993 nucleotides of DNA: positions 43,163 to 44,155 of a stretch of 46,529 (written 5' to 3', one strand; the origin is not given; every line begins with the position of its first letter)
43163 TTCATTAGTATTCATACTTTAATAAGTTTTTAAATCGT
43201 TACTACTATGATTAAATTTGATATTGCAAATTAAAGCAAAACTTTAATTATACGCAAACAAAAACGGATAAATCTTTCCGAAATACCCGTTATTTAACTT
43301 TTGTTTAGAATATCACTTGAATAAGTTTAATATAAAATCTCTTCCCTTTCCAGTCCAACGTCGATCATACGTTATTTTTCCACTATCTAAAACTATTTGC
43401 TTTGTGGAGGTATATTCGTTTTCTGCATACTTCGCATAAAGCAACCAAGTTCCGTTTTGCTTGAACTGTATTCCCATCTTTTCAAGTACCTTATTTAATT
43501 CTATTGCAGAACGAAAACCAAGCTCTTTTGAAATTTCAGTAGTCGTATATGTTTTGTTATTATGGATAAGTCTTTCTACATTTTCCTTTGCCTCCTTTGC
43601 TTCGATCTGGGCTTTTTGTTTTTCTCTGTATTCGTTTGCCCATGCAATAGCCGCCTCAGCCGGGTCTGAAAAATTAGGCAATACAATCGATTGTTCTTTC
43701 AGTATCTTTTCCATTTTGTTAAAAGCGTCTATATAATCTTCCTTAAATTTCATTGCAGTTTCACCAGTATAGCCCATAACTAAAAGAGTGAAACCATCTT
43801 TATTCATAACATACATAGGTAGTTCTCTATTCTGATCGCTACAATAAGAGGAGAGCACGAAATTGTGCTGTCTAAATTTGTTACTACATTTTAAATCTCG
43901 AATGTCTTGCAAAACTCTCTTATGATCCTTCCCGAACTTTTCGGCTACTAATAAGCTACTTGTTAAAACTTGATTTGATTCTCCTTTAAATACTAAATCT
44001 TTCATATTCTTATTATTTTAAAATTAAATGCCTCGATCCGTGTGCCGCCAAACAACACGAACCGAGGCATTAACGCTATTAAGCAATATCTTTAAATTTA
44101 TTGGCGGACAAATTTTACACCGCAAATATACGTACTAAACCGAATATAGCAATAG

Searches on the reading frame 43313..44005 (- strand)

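Call 55: search_protein_families(library=phrogs, proteins=[window:43313-44005:-], max_evalue=0.001)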
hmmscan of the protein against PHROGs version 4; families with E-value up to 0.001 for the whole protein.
window:43313-44005:- (230 aa): 16 families
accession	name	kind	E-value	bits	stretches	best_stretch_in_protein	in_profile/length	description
phrog_63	-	transcription regulation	2.8e-48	166.3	1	9-230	127-357/431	anti-repressor Ant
phrog_518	-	transcription regulation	1.8e-40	140.1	1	2-107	12-116/268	Rha-like transcriptional regulator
phrog_995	-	transcription regulation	1.7e-37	130.5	1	10-108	116-214/307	transcriptional regulator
phrog_821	-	transcription regulation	7.3e-34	118.7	1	11-107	160-256/324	transcriptional regulator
phrog_373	-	transcription regulation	2.3e-33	117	1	4-159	89-244/373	anti-repressor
phrog_2657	-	transcription regulation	3.6e-32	112.6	1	9-120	18-116/243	transcriptional regulator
phrog_18886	-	unknown function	3.1e-31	109.8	1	9-106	13-114/269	-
phrog_25289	-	unknown function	1.5e-20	74.3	1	170-230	1-65/79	-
phrog_10324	-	transcription regulation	4.6e-19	70.1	1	13-114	4-101/205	anti-repressor Ant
phrog_130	-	transcription regulation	3.9e-18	66.7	1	62-230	221-409/480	anti-repressor Ant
phrog_8235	-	transcription regulation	3.3e-09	37.7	1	10-105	8-108/219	anti-repressor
phrog_15204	-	transcription regulation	4.4e-09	37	1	9-52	31-74/79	anti-repressor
phrog_8244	-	unknown function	4.6e-08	33.6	1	10-105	153-249/383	-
phrog_4936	-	transcription regulation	3.1e-07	31.6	1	13-139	13-157/257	transcriptional regulator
phrog_17716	-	unknown function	6.2e-07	31.2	1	77-108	1-32/101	-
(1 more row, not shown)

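Call 56: search_protein_families(library=pfam, proteins=[window:43313-44005:-], max_evalue=0.01)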
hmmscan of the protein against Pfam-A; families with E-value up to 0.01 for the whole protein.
window:43313-44005:- (230 aa): 2 families
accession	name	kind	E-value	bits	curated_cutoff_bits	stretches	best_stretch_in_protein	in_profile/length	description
PF09669.15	Phage_pRha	-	8.4e-31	106.8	29.9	1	15-100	1-91/91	Phage regulatory protein Rha (Phage_pRha)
PF03374.19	ANT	-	4.5e-18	66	25.3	1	135-230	6-106/108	Phage antirepressor protein KilAC domain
